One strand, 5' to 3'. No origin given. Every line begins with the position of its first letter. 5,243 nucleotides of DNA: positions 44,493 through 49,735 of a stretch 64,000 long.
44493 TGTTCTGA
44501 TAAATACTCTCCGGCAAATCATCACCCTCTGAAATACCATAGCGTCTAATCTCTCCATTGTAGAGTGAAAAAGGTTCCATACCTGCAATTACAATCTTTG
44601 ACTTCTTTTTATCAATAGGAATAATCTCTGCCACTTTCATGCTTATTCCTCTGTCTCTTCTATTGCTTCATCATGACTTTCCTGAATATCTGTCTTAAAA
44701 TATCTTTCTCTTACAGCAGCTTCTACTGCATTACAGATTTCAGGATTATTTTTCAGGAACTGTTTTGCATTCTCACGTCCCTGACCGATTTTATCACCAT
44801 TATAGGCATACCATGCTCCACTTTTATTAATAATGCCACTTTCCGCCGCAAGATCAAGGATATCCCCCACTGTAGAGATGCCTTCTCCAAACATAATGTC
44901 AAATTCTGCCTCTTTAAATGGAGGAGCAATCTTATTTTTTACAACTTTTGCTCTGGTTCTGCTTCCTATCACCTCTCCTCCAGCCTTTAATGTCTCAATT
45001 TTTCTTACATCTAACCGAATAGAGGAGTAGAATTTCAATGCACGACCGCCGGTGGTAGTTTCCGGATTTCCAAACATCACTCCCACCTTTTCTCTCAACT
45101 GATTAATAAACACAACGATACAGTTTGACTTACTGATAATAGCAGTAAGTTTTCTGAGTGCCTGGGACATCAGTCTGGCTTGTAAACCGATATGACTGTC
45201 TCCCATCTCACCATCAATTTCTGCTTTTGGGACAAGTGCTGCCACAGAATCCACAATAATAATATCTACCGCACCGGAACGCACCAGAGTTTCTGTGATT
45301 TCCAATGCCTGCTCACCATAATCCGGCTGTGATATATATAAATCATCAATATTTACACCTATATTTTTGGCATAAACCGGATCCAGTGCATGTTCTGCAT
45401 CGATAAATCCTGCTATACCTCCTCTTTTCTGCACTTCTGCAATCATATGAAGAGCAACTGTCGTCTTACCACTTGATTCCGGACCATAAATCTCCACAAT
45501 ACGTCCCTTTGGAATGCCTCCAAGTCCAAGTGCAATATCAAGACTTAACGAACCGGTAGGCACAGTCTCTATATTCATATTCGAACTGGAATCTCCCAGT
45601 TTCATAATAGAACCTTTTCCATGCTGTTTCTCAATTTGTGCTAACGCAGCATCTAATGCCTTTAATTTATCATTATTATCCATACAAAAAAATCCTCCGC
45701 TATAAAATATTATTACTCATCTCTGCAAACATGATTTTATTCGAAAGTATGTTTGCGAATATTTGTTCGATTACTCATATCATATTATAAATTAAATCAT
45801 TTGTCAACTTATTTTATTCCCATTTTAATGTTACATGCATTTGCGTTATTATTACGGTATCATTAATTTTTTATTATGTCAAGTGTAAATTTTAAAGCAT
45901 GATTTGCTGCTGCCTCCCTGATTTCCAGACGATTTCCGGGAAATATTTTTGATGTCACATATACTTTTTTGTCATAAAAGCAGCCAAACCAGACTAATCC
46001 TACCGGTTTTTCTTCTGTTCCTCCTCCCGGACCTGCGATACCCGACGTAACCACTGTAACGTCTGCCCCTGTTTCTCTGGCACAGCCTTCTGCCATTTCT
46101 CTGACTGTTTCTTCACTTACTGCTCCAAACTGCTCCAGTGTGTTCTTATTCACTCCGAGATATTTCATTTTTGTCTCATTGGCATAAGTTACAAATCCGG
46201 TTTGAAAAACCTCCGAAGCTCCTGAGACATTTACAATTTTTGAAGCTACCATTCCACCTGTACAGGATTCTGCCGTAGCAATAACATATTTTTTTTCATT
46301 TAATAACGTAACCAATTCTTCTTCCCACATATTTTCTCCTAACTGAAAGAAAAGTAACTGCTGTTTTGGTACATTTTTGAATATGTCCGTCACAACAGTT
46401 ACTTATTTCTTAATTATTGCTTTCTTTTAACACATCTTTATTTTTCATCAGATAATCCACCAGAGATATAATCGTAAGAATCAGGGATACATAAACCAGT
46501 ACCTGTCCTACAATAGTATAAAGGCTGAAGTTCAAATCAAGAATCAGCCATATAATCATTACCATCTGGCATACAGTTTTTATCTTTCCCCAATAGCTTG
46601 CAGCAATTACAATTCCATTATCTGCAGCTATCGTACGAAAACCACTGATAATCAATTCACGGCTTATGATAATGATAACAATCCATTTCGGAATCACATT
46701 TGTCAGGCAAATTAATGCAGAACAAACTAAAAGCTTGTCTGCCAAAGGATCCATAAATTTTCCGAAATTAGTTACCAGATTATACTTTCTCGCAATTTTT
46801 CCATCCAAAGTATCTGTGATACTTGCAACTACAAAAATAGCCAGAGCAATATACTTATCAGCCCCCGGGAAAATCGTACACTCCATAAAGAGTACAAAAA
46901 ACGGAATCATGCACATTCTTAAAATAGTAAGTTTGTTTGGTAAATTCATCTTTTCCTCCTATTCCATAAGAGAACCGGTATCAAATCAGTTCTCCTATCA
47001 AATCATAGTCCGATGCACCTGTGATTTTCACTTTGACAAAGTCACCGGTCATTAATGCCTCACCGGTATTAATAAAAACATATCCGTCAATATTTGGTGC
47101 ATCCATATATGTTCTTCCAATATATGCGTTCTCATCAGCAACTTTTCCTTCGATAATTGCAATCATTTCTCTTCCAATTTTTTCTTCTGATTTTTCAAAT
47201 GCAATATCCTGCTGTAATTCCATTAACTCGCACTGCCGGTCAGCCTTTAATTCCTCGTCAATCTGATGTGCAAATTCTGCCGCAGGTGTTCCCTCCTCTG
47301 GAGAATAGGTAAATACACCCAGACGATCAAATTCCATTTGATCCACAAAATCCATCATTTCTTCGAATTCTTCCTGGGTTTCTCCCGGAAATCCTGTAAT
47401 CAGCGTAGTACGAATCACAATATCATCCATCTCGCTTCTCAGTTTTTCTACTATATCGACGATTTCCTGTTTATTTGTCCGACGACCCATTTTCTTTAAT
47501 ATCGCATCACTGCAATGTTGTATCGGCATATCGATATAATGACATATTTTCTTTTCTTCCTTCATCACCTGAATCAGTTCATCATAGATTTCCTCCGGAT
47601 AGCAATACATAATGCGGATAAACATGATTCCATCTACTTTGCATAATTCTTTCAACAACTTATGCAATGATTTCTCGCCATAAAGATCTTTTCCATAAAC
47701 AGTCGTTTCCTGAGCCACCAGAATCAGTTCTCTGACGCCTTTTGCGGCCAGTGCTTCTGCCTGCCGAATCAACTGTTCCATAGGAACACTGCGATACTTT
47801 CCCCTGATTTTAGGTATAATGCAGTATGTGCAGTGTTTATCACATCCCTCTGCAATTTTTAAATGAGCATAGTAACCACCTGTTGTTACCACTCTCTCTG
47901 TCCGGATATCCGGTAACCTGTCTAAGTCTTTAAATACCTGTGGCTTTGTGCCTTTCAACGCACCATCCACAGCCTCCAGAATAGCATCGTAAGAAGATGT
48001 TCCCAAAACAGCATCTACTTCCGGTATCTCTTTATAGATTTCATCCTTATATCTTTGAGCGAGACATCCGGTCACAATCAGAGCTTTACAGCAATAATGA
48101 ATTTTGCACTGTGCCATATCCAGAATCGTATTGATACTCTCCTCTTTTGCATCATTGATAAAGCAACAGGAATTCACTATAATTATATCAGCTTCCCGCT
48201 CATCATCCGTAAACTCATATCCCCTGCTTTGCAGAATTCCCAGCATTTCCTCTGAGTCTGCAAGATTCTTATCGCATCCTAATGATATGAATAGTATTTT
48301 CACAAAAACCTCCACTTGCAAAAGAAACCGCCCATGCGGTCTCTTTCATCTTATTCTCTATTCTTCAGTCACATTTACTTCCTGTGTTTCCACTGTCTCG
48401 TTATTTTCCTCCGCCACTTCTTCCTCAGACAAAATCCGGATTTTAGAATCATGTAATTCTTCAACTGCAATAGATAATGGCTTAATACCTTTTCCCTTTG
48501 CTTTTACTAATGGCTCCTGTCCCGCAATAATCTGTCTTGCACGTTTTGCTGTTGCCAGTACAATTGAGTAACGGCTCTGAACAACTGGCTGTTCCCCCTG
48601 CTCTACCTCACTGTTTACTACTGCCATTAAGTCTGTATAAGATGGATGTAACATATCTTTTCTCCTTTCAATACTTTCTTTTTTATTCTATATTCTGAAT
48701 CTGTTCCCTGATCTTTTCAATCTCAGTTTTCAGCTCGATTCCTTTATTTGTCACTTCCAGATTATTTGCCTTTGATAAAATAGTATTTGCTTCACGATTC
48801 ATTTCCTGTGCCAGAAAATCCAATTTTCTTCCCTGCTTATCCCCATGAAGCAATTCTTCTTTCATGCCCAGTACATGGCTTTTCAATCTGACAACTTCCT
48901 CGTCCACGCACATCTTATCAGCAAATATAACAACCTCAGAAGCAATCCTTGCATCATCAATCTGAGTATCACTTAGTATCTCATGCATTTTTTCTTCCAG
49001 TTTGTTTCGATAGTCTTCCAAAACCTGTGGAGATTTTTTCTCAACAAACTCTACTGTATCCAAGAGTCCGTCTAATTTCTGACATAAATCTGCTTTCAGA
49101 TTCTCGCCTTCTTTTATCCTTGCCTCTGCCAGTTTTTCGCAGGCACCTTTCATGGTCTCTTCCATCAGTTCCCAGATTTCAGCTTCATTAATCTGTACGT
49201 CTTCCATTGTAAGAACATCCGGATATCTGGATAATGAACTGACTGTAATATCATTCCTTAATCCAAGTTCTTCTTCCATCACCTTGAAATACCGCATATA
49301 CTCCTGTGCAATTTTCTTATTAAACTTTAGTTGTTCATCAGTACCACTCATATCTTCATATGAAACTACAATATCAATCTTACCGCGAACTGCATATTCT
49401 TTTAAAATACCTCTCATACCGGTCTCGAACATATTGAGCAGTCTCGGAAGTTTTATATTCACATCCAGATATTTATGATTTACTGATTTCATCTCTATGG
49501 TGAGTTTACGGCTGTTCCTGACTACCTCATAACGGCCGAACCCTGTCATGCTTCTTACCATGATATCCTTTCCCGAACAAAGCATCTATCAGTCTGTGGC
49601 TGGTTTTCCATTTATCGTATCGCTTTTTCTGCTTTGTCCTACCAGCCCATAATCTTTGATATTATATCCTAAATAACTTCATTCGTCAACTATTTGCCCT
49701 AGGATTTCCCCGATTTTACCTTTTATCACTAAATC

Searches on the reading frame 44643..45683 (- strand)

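Call 46: search_protein_families(library=ncbifam, proteins=[window:44643-45683:-], max_evalue=0.00001)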
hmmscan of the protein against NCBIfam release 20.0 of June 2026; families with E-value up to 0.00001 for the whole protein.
window:44643-45683:- (346 aa): 9 families
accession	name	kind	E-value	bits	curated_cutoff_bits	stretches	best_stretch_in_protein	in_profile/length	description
TIGR02012.1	tigrfam_recA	equivalog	2.7e-171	569.1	325.3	1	5-326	1-321/321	recombinase RecA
NF007072.0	PRK09519.1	equivalog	3e-137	459.1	1024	2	4-252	5-252/790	intein-containing recombinase RecA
TIGR02237.1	recomb_radB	equivalog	2.1e-16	60.4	172.4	1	52-229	4-179/210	DNA repair and recombination protein RadB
NF003301.0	PRK04301.1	equivalog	4.9e-16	58.8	259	1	35-229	77-284/316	DNA repair and recombination protein RadA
TIGR02236.1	recomb_radA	equivalog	5.9e-13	48.9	361.15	1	35-229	72-280/311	DNA repair and recombination protein RadA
NF006861.0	PRK09361.1-1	equivalog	4.9e-11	42.6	278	1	39-233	3-198/235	DNA repair and recombination protein RadB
NF033429.2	ImuA_translesion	equivalog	8e-10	38.9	150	1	33-143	8-119/181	translesion DNA synthesis-associated protein ImuA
TIGR02238.1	recomb_DMC1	equivalog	2.2e-09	36.9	447.7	1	34-229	71-282/314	meiotic recombinase Dmc1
TIGR02239.1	recomb_RAD51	equivalog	8.1e-09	35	478.05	1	37-229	74-282/316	DNA repair protein RAD51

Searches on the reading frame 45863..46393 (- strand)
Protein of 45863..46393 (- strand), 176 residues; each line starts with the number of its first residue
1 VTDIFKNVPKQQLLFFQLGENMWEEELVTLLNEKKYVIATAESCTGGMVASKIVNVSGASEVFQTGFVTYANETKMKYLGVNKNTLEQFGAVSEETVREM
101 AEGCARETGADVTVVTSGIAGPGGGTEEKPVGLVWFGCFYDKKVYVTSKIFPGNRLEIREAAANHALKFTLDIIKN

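Call 46: search_protein_families(library=ncbifam, proteins=[window:45863-46393:-], max_evalue=0.00001)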
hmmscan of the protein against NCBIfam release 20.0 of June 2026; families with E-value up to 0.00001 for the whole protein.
window:45863-46393:- (176 aa): 5 families
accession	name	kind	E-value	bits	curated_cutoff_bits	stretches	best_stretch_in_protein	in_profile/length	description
NF001813.0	PRK00549.1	equivalog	4.6e-52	177.4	379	1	12-171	248-408/414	competence/damage-inducible protein A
NF002975.0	PRK03661.1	equivalog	1.4e-47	161.4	212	1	26-172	12-159/164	nicotinamide-nucleotide amidase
TIGR00199.1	PncC_domain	subfamily_domain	2.3e-45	154.3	68.9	1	29-168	3-143/149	nicotinamide-nucleotide amidohydrolase family protein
NF002972.0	PRK03657.1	equivalog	1.4e-33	116.1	201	1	26-168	23-165/175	2-oxo-tetronate isomerase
TIGR00200.1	cinA_nterm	subfamily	7e-31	107.3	243.15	1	15-170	253-407/414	CinA family nicotinamide mononucleotide deamidase-related protein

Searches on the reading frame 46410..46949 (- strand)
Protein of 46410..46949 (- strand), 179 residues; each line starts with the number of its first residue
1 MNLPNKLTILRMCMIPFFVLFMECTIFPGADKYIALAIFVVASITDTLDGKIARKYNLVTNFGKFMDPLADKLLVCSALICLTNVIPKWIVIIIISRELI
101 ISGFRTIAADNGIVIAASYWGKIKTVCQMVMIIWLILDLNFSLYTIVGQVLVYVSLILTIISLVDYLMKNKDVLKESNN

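Call 46: search_protein_families(library=ncbifam, proteins=[window:46410-46949:-], max_evalue=0.00001)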
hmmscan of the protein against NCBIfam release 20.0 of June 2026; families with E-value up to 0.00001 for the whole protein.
window:46410-46949:- (179 aa): 6 families
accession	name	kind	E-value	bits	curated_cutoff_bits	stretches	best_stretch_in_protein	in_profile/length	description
TIGR00560.1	pgsA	equivalog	1.4e-51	175.6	109.1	1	1-176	1-182/183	CDP-diacylglycerol--glycerol-3-phosphate 3-phosphatidyltransferase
NF008090.0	PRK10832.1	equivalog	7.6e-33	114.1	304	1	1-174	3-179/182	CDP-diacylglycerol--glycerol-3-phosphate 3-phosphatidyltransferase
NF053678.1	ClpnSynClsA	equivalog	4.7e-23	82.3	240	1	1-151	3-152/180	cardiolipin synthase ClsA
NF040950.1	archin_ph_syn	equivalog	2.4e-12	47.1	180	1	4-165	26-182/191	archaetidylinositol phosphate synthase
TIGR00473.1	pssA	equivalog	1.2e-06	28.8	107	1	34-157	22-143/153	CDP-diacylglycerol--serine O-phosphatidyltransferase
NF038086.1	anchor_synt_A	exception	6.4e-06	26.1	200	1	30-119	30-109/222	protein sorting system archaetidylserine synthase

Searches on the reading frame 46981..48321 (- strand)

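Call 46: search_protein_families(library=ncbifam, proteins=[window:46981-48321:-], max_evalue=0.00001)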
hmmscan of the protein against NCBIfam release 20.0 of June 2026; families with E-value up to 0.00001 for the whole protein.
window:46981-48321:- (446 aa): 19 families
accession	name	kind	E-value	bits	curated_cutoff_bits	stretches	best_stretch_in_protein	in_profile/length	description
TIGR01125.1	TIGR01125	equivalog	4.1e-154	513.8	356.95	1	8-443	1-432/432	30S ribosomal protein S12 methylthiotransferase RimO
TIGR00089.1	TIGR00089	subfamily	4.8e-134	447.4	251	1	8-443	1-429/429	MiaB/RimO family radical SAM methylthiotransferase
TIGR01574.1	miaB-methiolase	equivalog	5.7e-94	315.6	355.3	1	11-446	4-437/437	tRNA (N6-isopentenyl adenosine(37)-C2)-methylthiotransferase MiaB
TIGR01579.1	MiaB-like-C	equivalog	7.2e-87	292.3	357.05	1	12-406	2-396/416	tRNA (N(6)-L-threonylcarbamoyladenosine(37)-C(2))-methylthiotransferase MtaB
TIGR01578.1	MiaB-like-B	hypoth_equivalog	1.4e-76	258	314.7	1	9-446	2-421/421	tRNA (N(6)-L-threonylcarbamoyladenosine(37)-C(2))-methylthiotransferase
NF010916.0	PRK14336.1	equivalog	6.3e-67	226.1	606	2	151-446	125-413/418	tRNA (N6-isopentenyl adenosine(37)-C2)-methylthiotransferase MiaB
TIGR04014.1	B12_SAM_MJ_0865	equivalog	9.9e-22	77.3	360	1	149-357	158-364/434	methyl-coenzyme M reductase glutamine C-methyltransferase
TIGR04013.1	B12_SAM_MJ_1487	hypoth_equivalog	9.9e-17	60.8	251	1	149-353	149-359/382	TIGR04013 family B12-binding domain/radical SAM domain-containing protein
TIGR04479.1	bcpD_PhpK_rSAM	subfamily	3.3e-16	58.7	600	1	151-333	241-413/504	PhpK family radical SAM P-methyltransferase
TIGR04072.2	rSAM_ladder_B12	equivalog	1.3e-09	37.2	360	1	152-353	181-371/443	lipid biosynthesis B12-binding/radical SAM protein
NF038361.1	rSAM_Sden_1168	equivalog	4.2e-09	35.5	575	1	154-339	285-461/560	Sden_1168 family B12-binding radical SAM P-methyltransferase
TIGR03994.1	rSAM_HemZ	equivalog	7.8e-08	31.8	321.4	1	240-374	180-310/401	coproporphyrinogen dehydrogenase HemZ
NF040542.1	rSAM_RCCLKC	equivalog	1.2e-07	31.3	450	1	124-332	153-353/423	arsinothricin biosynthesis radical SAM protein ArsL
NF040546.1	rSAM_CUAEP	equivalog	2.7e-07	29.6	500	1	142-330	165-342/468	CUAEP/CCAEP-tail radical SAM (seleno)protein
NF004567.0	PRK05904.1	equivalog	1.3e-06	27.9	355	1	160-368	16-221/353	coproporphyrinogen III oxidase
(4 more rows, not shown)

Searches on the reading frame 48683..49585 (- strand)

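Call 46: search_protein_families(library=ncbifam, proteins=[window:48683-49585:-], max_evalue=0.00001)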
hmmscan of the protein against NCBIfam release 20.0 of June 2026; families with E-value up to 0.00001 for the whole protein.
window:48683-49585:- (300 aa): 1 family
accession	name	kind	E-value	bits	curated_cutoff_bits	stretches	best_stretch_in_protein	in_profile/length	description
TIGR00255.1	TIGR00255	hypoth_equivalog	1.7e-72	244.6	167.5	1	9-300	1-291/291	YicC/YloC family endoribonuclease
